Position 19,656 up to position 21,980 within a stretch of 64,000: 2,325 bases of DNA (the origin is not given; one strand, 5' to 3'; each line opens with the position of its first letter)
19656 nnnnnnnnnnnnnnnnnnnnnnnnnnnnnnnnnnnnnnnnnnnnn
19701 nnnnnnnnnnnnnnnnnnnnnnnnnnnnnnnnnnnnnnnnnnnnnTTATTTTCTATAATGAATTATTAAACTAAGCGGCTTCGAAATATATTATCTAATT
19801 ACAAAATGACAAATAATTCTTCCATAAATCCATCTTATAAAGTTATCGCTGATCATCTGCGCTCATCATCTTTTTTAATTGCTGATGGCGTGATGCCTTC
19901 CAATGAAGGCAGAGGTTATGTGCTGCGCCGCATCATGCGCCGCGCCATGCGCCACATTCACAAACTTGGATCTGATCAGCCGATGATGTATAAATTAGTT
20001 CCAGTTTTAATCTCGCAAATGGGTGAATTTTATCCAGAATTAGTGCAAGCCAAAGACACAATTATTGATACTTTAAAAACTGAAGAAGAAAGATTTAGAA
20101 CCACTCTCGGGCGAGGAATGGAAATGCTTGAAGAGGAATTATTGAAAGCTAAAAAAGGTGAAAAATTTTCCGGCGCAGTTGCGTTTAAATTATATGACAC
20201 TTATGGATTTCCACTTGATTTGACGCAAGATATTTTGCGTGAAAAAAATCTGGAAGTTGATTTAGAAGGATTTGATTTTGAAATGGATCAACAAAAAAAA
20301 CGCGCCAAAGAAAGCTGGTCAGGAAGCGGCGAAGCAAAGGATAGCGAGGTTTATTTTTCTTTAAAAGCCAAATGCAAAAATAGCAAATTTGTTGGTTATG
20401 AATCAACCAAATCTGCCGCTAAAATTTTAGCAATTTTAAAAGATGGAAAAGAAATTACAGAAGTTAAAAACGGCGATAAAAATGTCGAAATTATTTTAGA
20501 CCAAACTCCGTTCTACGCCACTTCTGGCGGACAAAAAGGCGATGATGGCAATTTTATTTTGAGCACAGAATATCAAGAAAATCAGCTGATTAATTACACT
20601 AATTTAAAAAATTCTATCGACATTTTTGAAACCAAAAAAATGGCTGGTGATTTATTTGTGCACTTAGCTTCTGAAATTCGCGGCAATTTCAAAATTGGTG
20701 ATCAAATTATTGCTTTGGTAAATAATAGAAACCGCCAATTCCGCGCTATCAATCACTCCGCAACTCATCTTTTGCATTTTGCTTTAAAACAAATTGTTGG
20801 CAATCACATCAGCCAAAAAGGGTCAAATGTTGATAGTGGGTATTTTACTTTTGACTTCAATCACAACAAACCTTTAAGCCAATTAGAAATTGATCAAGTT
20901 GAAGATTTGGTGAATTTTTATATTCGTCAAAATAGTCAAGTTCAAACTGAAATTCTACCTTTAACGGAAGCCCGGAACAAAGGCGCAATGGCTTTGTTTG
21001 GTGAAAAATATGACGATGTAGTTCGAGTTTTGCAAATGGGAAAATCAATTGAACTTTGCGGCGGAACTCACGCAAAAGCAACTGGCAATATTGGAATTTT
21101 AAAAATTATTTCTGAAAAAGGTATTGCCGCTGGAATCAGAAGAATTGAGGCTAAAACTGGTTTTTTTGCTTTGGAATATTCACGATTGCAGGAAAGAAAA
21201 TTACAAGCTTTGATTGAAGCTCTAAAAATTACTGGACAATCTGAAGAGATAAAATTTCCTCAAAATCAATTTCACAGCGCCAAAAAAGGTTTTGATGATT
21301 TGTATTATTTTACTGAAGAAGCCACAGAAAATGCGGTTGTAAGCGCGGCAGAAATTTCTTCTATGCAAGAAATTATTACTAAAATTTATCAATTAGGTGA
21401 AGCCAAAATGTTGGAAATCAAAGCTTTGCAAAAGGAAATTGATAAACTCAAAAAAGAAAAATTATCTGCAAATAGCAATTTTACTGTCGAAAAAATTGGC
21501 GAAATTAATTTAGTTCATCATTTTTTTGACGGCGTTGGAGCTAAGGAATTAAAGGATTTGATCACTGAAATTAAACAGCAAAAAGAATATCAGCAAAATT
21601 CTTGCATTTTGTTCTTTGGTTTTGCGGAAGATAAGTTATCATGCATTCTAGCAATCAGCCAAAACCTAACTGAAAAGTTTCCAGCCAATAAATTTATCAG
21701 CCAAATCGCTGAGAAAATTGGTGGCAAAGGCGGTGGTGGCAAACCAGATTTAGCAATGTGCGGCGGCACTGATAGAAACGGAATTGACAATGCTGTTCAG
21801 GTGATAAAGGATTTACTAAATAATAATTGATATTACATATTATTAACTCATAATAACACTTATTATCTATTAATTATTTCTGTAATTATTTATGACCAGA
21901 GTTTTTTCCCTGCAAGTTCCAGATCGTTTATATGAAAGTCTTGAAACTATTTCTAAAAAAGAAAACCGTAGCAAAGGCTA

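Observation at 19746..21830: alaS lacks about 200 N-terminal codons of the aminoacylation core: split gene, rearrangement breakpoint or assembly artefact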

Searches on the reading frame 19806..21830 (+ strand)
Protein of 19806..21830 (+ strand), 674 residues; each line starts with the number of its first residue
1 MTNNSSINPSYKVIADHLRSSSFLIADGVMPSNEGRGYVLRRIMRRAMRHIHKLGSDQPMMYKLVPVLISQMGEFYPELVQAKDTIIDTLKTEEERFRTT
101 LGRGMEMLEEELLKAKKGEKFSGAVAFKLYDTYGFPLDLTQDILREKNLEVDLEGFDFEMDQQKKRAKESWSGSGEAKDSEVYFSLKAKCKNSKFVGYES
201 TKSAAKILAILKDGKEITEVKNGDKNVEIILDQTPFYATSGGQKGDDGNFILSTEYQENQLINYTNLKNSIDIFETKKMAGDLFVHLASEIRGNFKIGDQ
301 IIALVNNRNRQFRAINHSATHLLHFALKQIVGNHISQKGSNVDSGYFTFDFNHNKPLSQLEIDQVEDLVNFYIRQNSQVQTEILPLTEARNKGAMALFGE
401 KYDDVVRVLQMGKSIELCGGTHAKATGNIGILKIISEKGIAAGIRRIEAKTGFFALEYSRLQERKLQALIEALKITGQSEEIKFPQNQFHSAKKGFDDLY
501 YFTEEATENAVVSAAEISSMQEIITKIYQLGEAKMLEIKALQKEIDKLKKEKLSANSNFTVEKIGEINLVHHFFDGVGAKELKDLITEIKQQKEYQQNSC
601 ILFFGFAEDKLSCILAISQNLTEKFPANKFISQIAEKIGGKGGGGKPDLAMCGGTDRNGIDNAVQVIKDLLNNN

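Call 10: search_protein_families(library=pfam, proteins=[window:19806-21830:+])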
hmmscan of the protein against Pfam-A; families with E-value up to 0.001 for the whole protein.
window:19806-21830:+ (674 aa): 3 families
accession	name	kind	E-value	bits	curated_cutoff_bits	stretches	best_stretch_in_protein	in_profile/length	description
PF01411.24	tRNA-synt_2c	-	7.1e-91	305.8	30.3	1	4-307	265-550/552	tRNA synthetases class II (A)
PF07973.19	tRNA_SAD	-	4.2e-14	52.7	24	1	406-448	1-44/44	Threonyl and Alanyl tRNA synthetase second additional domain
PF02272.25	DHHA1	-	2e-11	44.7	25.9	1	568-672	3-101/102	DHHA1 domain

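Call 11: find_homologous_proteins(query=window:19806-21830:+, max_evalue=1e-20)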
Query window:19806-21830:+ (674 aa): 8000 proteins with E <= 1e-20 among 8000 candidates; the best 120 are listed.
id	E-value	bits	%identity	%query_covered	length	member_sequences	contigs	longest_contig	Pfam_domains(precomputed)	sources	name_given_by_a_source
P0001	0.0e+0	1489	100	100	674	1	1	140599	PF01411.25,PF07973.20,PF02272.25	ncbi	ncbi:MAG: alanine--tRNA ligase [Pseudomonadota bacterium]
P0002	0.0e+0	1331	89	100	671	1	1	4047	PF01411.25,PF07973.20,PF02272.25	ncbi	-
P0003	0.0e+0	1313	88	100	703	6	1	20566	PF01411.25,PF07973.20,PF02272.25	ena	-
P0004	0.0e+0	1218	82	100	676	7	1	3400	PF01411.25,PF07973.20,PF02272.25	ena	-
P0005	0.0e+0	1210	80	100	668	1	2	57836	PF01411.25,PF07973.20,PF02272.25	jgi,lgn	jgi:alanyl-tRNA synthetase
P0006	0.0e+0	1208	80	100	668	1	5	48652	PF01411.25,PF07973.20,PF02272.25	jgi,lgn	jgi:alanyl-tRNA synthetase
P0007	0.0e+0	1201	80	99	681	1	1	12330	PF01411.25,PF07973.20,PF02272.25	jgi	-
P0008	0.0e+0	1192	79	100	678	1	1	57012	PF01411.25,PF07973.20,PF02272.25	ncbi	-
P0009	0.0e+0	1191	79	100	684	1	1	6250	PF01411.25,PF07973.20,PF02272.25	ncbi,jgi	jgi:alanyl-tRNA synthetase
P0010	0.0e+0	1186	79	100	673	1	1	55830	PF01411.25,PF07973.20,PF02272.25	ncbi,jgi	jgi:alanyl-tRNA synthetase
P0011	0.0e+0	1184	79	100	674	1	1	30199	PF01411.25,PF07973.20,PF02272.25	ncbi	-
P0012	0.0e+0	1181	78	100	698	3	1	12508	PF01411.25,PF07973.20,PF02272.25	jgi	-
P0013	0.0e+0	1160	77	100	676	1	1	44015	PF01411.25,PF07973.20,PF02272.25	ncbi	-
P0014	0.0e+0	1143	77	99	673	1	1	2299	PF01411.25,PF07973.20,PF02272.25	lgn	-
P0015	0.0e+0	1139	77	99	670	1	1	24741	PF01411.25,PF07973.20,PF02272.25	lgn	-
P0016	0.0e+0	1129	74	100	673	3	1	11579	PF01411.25,PF07973.20,PF02272.25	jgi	jgi:alanyl-tRNA synthetase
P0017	0.0e+0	1089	73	99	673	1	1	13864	PF01411.25,PF07973.20,PF02272.25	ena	-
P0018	0.0e+0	1087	73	100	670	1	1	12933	PF01411.25,PF07973.20,PF02272.25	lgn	-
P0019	0.0e+0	1075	71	100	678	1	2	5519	PF01411.25,PF07973.20,PF02272.25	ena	-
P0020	0.0e+0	1074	72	99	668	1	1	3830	PF01411.25,PF07973.20,PF02272.25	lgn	-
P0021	0.0e+0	1071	72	98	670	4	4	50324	PF01411.25,PF07973.20,PF02272.25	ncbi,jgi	ncbi:MAG: alanyl-tRNA synthetase [Rickettsiales bacterium]|jgi:alanyl-tRNA synthetase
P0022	0.0e+0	1063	71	100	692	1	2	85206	PF01411.25,PF07973.20,PF02272.25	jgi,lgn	jgi:alanyl-tRNA synthetase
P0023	0.0e+0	1062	71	99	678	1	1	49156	PF01411.25,PF07973.20,PF02272.25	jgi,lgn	jgi:alanyl-tRNA synthetase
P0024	0.0e+0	1050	71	99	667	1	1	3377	PF01411.25,PF07973.20,PF02272.25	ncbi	-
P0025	0.0e+0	1044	71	100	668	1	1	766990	PF01411.25,PF07973.20,PF02272.25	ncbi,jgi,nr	ncbi:MAG: alanyl-tRNA synthetase [Rickettsiaceae bacterium]|jgi:alanyl-tRNA synthetase|nr:alanyl-tRN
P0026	0.0e+0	1040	70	99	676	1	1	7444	PF01411.25,PF07973.20,PF02272.25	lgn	-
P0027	0.0e+0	1030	69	99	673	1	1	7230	PF01411.25,PF07973.20,PF02272.25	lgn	-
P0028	5.4e-288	975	66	100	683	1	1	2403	PF01411.25,PF07973.20,PF02272.25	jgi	-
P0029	4.4e-281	952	63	99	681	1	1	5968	PF01411.25,PF07973.20,PF02272.25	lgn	-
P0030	1.7e-268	911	64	99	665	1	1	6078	PF01411.25,PF07973.20,PF02272.25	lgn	-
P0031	7.3e-264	895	62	99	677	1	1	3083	PF01411.25,PF07973.20,PF02272.25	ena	-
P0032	1.1e-260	885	61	100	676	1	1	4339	PF01411.25,PF07973.20,PF02272.25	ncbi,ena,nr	ncbi:MAG: alanine--tRNA ligase [Proteobacteria bacterium]|nr:alanine--tRNA ligase [Pseudomonadota ba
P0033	4.2e-249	846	59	98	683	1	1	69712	PF01411.25,PF07973.20,PF02272.25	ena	-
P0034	8.5e-246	836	59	98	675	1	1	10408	PF01411.25,PF07973.20,PF02272.25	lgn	-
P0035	1.2e-243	828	57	99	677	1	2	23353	PF01411.25,PF07973.20,PF02272.25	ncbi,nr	ncbi:alanine--tRNA ligase [Rickettsiales bacterium]|nr:alanine--tRNA ligase [Rickettsiales bacterium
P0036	1.7e-243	828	58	99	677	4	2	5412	PF01411.25,PF07973.20,PF02272.25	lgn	-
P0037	4.6e-240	817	57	99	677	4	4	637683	PF01411.25,PF07973.20,PF02272.25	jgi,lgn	jgi:alanyl-tRNA synthetase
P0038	4.0e-239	814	57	99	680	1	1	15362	PF01411.25,PF07973.20,PF02272.25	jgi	jgi:alanyl-tRNA synthetase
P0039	8.7e-237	806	57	99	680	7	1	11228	PF01411.25,PF07973.20,PF02272.25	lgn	-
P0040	1.1e-236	805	55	99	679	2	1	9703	PF01411.25,PF07973.20,PF02272.25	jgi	jgi:alanyl-tRNA synthetase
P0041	2.6e-236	804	58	99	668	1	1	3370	PF01411.25,PF07973.20,PF02272.25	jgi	jgi:alanyl-tRNA synthetase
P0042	7.2e-233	793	56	99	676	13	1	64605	PF01411.25,PF07973.20,PF02272.25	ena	-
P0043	1.8e-231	788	54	99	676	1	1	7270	PF01411.25,PF07973.20,PF02272.25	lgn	-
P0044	2.0e-231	788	54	99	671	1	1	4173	PF01411.25,PF07973.20,PF02272.25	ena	-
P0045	2.1e-231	788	54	99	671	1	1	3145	PF01411.25,PF07973.20,PF02272.25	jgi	jgi:alanyl-tRNA synthetase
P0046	5.2e-231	787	54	99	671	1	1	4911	PF01411.25,PF07973.20,PF02272.25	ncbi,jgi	jgi:alanyl-tRNA synthetase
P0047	5.7e-231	787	54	99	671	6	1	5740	PF01411.25,PF07973.20,PF02272.25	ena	-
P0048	7.7e-231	786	54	99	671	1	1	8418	PF01411.25,PF07973.20,PF02272.25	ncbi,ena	-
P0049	1.0e-230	786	54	99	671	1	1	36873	PF01411.25,PF07973.20,PF02272.25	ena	-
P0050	1.1e-230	786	54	99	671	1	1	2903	PF01411.25,PF07973.20,PF02272.25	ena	-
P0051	2.0e-230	785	54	99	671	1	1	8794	PF01411.25,PF07973.20,PF02272.25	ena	-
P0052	2.1e-230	785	54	99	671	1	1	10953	PF01411.25,PF07973.20,PF02272.25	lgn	-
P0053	2.2e-230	785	55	99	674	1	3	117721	PF01411.25,PF07973.20,PF02272.25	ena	-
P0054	2.3e-230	785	54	99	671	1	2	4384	PF01411.25,PF07973.20,PF02272.25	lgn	-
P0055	2.5e-230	784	54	99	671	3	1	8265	PF01411.25,PF07973.20,PF02272.25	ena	-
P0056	2.6e-230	784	54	99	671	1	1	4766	PF01411.25,PF07973.20,PF02272.25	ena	-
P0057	2.7e-230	784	54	99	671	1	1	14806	PF01411.25,PF07973.20,PF02272.25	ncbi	-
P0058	3.8e-230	784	54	99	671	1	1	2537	PF01411.25,PF07973.20,PF02272.25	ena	-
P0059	3.9e-230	784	54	99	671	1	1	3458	PF01411.25,PF07973.20,PF02272.25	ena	-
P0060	4.0e-230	784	54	99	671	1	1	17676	PF01411.25,PF07973.20,PF02272.25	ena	-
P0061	4.1e-230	784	54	99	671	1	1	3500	PF01411.25,PF07973.20,PF02272.25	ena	-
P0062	5.2e-230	783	54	99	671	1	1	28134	PF01411.25,PF07973.20,PF02272.25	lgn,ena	-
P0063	5.5e-230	783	54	99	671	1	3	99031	PF01411.25,PF07973.20,PF02272.25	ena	-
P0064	6.8e-230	783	54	99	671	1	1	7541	PF01411.25,PF07973.20,PF02272.25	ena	-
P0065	7.2e-230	783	54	99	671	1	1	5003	PF01411.25,PF07973.20,PF02272.25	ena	-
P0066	1.0e-229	782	54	99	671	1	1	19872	PF01411.25,PF07973.20,PF02272.25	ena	-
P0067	1.0e-229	782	54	99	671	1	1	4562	PF01411.25,PF07973.20,PF02272.25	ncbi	-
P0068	1.1e-229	782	54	99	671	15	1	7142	PF01411.25,PF07973.20,PF02272.25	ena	-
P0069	1.4e-229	782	54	99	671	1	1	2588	PF01411.25,PF07973.20,PF02272.25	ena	-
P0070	2.8e-229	781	54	99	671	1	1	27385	PF01411.25,PF07973.20,PF02272.25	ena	-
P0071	3.0e-229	781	54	99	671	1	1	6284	PF01411.25,PF07973.20,PF02272.25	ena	-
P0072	3.4e-229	781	54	99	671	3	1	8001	PF01411.25,PF07973.20,PF02272.25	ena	-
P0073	4.1e-229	780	54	99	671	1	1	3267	PF01411.25,PF07973.20,PF02272.25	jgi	-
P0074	7.4e-229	780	54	99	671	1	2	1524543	PF01411.25,PF07973.20,PF02272.25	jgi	jgi:alanyl-tRNA synthetase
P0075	9.5e-229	779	54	99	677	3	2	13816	PF01411.25,PF07973.20,PF02272.25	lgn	-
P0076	1.1e-228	779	54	99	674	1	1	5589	PF01411.25,PF07973.20,PF02272.25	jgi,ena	jgi:alanyl-tRNA synthetase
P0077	3.5e-228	777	54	99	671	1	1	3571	PF01411.25,PF07973.20,PF02272.25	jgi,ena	jgi:alanyl-tRNA synthetase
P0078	4.5e-228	777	54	99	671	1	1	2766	PF01411.25,PF07973.20,PF02272.25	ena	-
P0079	5.9e-228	777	53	99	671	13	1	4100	PF01411.25,PF07973.20,PF02272.25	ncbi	-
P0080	1.3e-227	775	64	69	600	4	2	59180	PF01411.25,PF07973.20,PF02272.25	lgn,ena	-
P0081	1.4e-227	775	52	98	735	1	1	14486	PF01411.25,PF07973.20,PF02272.25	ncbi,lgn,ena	-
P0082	3.5e-227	774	54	99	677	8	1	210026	PF01411.25,PF07973.20,PF02272.25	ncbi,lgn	ncbi:MAG: alanine--tRNA ligase [Rickettsiales bacterium]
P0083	1.2e-226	772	54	99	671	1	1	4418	PF01411.25,PF07973.20,PF02272.25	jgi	-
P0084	1.2e-226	772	54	99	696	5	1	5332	PF01411.25,PF07973.20,PF02272.25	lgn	-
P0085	4.0e-226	771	55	97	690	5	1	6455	PF01411.25,PF07973.20,PF02272.25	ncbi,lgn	ncbi:MAG: alanine--tRNA ligase [Alphaproteobacteria bacterium]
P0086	2.0e-225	768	55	98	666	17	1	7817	PF01411.25,PF07973.20,PF02272.25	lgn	-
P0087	2.5e-225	768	55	99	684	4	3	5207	PF01411.25,PF07973.20,PF02272.25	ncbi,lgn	-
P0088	1.3e-223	762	54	99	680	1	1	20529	PF01411.25,PF07973.20,PF02272.25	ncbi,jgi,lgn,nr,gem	ncbi:MAG: alanine--tRNA ligase [Alphaproteobacteria bacterium]|nr:alanine--tRNA ligase [Alphaproteob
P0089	6.7e-223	760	54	99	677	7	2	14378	PF01411.25,PF07973.20,PF02272.25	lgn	-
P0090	1.6e-222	759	64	69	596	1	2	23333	PF01411.25,PF07973.20,PF02272.25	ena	-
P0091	4.0e-221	754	53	99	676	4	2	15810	PF01411.25,PF07973.20,PF02272.25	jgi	jgi:alanyl-tRNA synthetase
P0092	1.0e-220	753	63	69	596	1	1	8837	PF01411.25,PF07973.20,PF02272.25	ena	-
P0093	1.4e-220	752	53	99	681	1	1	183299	PF01411.25,PF07973.20,PF02272.25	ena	-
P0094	1.5e-220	752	63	69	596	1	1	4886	PF01411.25,PF07973.20,PF02272.25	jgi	-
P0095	1.9e-220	752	52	99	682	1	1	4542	PF01411.25,PF07973.20,PF02272.25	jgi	-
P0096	2.7e-220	751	53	99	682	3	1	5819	PF01411.25,PF07973.20,PF02272.25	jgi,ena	jgi:alanyl-tRNA synthetase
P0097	4.5e-220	751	53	98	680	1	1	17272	PF01411.25,PF07973.20,PF02272.25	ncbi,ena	-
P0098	4.9e-220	750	53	98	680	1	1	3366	PF01411.25,PF07973.20,PF02272.25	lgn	-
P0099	4.9e-220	750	53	98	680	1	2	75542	PF01411.25,PF07973.20,PF02272.25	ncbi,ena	-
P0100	5.2e-220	750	53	98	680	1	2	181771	PF01411.25,PF07973.20,PF02272.25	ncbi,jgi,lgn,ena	jgi:alanyl-tRNA synthetase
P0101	6.7e-220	750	63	69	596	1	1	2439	PF01411.25,PF07973.20,PF02272.25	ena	-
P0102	1.0e-219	749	52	99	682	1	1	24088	PF01411.25,PF07973.20,PF02272.25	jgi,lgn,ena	jgi:alanyl-tRNA synthetase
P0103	5.6e-219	747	52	99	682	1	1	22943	PF01411.25,PF07973.20,PF02272.25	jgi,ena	-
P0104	1.3e-218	746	53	98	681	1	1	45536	PF01411.25,PF07973.20,PF02272.25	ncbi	-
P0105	1.9e-218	745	51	99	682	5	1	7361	PF01411.25,PF07973.20,PF02272.25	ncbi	ncbi:MAG: alanine--tRNA ligase [Alphaproteobacteria bacterium]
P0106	4.4e-218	744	52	99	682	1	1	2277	PF01411.25,PF07973.20,PF02272.25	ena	-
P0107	4.6e-218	744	54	99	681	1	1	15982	PF01411.25,PF07973.20,PF02272.25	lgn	-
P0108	1.8e-217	742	63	69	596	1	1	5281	PF01411.25,PF07973.20,PF02272.25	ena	-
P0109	2.3e-216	738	53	99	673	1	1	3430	PF01411.25,PF07973.20,PF02272.25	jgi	jgi:alanyl-tRNA synthetase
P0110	3.3e-216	738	53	99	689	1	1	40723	PF01411.25,PF07973.20,PF02272.25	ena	-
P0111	3.4e-216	738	53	99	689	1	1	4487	PF01411.25,PF07973.20,PF02272.25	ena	-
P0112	4.3e-216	737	53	99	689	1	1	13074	PF01411.25,PF07973.20,PF02272.25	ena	-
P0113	4.4e-216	737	53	99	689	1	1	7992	PF01411.25,PF07973.20,PF02272.25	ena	-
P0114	1.1e-215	736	53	99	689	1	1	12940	PF01411.25,PF07973.20,PF02272.25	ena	-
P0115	1.8e-215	735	53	99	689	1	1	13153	PF01411.25,PF07973.20,PF02272.25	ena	-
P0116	5.2e-215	734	53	99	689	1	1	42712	PF01411.25,PF07973.20,PF02272.25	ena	-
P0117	5.5e-215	734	52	99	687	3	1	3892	PF01411.25,PF07973.20,PF02272.25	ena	-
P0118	6.1e-215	734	53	99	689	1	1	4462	PF01411.25,PF07973.20,PF02272.25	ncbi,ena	-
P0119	1.9e-214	732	53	99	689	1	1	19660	PF01411.25,PF07973.20,PF02272.25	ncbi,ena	-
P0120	2.6e-214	732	53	99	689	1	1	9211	PF01411.25,PF07973.20,PF02272.25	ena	-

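Call 14: find_encoding_contigs(protein=window:19806-21830:+, flank=10000, max_places=4)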
Protein window:19806-21830:+ (674 aa): no gene with exactly this product is on record in the collection.

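Call 15: find_encoding_contigs(protein=P0025, flank=10000, max_places=2)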
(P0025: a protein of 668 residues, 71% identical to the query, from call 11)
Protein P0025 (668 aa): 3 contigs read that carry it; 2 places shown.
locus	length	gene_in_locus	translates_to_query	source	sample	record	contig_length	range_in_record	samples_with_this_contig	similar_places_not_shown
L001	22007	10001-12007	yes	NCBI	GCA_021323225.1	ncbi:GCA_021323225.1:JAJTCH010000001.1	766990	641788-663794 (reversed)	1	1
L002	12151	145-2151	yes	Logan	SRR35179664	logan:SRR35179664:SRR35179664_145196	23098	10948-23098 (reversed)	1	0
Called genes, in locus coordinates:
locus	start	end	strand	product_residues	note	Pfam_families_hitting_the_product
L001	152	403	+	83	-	PF00462:Glutaredoxin, PF13417:GST_N_3 (weak)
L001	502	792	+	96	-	PF00166:Cpn10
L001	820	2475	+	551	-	PF00118:Cpn60_TCP1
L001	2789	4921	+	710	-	PF27087:LRR_TMOD-LMOD (faint)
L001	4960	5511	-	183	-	PF10604:Polyketide_cyc2 (weak), PF03364:Polyketide_cyc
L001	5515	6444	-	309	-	PF02899:Phage_int_SAM_1, PF00589:Phage_integrase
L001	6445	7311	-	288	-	PF01145:Band_7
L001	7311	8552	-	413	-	PF01145:Band_7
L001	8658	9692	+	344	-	PF00142:Fer4_NifH (faint), PF01656:CbiA, PF02374:ArsA_ATPase (faint), PF09140:MipZ, PF10609:ParA, PF13614:AAA_31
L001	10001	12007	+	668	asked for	PF01411:tRNA-synt_2c, PF07973:tRNA_SAD, PF02272:DHHA1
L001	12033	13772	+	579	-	PF23023:Anti-Pycsar_Apyc1 (faint), PF00753:Lactamase_B, PF12706:Lactamase_B_2, PF22505:RNase_J_b_CASP, PF07521:RMMBL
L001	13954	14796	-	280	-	PF02569:Pantoate_ligase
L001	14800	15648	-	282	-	PF17827:PrmC_N, PF05175:MTS, PF06325:PrmA (faint), PF13847:Methyltransf_31, PF08241:Methyltransf_11 (faint), PF08242:Methyltransf_12 (weak), PF13649:Methyltransf_25, PF01170:UPF0020 (weak), +1 more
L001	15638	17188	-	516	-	-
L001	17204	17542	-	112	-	PF00111:Fer2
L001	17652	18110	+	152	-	PF00588:SpoU_methylase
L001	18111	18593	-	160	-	PF00156:Pribosyltran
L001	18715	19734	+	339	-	PF01380:SIS, PF00571:CBS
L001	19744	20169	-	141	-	PF02367:TsaE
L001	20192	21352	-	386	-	PF00988:CPSase_sm_chain, PF00117:GATase, PF07722:Peptidase_C26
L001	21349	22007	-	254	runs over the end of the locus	PF04402:SIMPL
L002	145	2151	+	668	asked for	PF01411:tRNA-synt_2c, PF07973:tRNA_SAD, PF02272:DHHA1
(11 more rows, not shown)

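Call 16: find_encoding_contigs(protein=P0074, flank=10000, max_places=2)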
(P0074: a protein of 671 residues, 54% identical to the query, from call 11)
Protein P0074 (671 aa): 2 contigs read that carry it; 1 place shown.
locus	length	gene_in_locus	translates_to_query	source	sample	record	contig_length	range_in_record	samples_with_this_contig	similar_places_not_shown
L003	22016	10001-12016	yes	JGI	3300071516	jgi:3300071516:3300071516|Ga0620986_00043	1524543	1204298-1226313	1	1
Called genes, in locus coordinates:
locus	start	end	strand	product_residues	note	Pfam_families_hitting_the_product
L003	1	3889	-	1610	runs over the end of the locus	PF21075:GDH_ACT1, PF21073:GDH_HM1, PF21076:GDH_ACT2, PF21079:GDH_HM2 (weak), PF21077:GDH_ACT3, PF21078:GDH_HM3, PF05088:Bac_GDH_CD, PF21074:GDH_C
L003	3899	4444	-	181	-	PF05198:IF3_N, PF00707:IF3_C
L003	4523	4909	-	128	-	PF02021:UPF0102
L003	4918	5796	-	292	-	PF00590:TP_methylase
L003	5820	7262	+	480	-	PF04348:LppC, PF13458:Peripla_BP_6, PF01094:ANF_receptor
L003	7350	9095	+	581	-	PF23023:Anti-Pycsar_Apyc1 (faint), PF00753:Lactamase_B, PF12706:Lactamase_B_2 (weak), PF22505:RNase_J_b_CASP, PF07521:RMMBL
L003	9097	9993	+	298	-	PF00892:EamA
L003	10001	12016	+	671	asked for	PF01411:tRNA-synt_2c, PF07973:tRNA_SAD, PF02272:DHHA1 (weak)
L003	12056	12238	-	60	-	-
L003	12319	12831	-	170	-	PF04480:DUF559, PF18741:MTES_1575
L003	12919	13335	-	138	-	-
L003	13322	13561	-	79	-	-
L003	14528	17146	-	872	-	PF02384:N6_Mtase, PF01170:UPF0020, PF13847:Methyltransf_31 (faint), PF20473:MmeI_Mtase (weak), PF07669:Eco57I, PF01420:Methylase_S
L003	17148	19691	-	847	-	PF04313:HSDR_N (faint), PF13588:HSDR_N_2, PF00270:DEAD, PF04851:ResIII, PF18766:SWI2_SNF2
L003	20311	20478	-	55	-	-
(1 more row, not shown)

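Call 23: find_related_loci(query=window:19806-21830:+, collection=genome_contigs, flank=10000)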
Query window:19806-21830:+ (674 aa) in genome_contigs; peptide patterns used: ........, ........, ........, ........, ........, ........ (x = any residue, [..] = any of these).
70 stretches matched a pattern; 2 encode a relative of the query (tblastn E <= 1e-3); 2 distinct loci.
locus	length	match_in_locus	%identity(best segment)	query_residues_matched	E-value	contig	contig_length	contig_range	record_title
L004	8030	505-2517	88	1-671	0e+0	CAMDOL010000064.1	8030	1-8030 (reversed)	MAG: Rickettsia typhi isolate TrE-25oct19-174 genome assembly, contig: TrE-25oct19-C14084, whole genome shotgun sequence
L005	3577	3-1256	73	256-673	0e+0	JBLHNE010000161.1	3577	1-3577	MAG: Rickettsiales bacterium isolate 3300055726_86 Ga0535650_0057272, whole genome shotgun sequence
